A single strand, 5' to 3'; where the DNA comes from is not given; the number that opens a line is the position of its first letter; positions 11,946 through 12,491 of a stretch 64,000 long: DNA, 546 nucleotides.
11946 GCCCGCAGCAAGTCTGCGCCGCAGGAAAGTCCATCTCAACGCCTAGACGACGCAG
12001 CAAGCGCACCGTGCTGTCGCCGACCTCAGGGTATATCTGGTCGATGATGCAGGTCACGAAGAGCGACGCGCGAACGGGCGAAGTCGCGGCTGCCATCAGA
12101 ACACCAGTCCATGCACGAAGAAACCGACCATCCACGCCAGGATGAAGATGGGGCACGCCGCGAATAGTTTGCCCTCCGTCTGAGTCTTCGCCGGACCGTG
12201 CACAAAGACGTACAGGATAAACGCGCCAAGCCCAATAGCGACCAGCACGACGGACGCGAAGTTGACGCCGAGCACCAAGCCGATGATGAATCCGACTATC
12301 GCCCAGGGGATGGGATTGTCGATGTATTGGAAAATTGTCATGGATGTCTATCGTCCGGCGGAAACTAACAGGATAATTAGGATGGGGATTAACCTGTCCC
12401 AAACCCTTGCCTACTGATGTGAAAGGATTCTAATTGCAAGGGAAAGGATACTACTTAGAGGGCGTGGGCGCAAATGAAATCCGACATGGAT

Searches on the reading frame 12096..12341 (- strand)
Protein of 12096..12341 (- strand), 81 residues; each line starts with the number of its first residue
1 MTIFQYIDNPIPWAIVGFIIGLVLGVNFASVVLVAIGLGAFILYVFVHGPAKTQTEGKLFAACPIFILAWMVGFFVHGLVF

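Call 11: search_protein_families(library=padloc, proteins=[window:12096-12341:-], max_evalue=0.01)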
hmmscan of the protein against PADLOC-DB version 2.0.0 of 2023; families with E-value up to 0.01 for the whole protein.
window:12096-12341:- (81 aa): 0 families

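Call 48: search_protein_families(library=ncbifam, proteins=[window:12096-12341:-], max_evalue=0.001)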
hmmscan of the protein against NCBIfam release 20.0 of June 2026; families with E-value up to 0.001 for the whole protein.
window:12096-12341:- (81 aa): 0 families
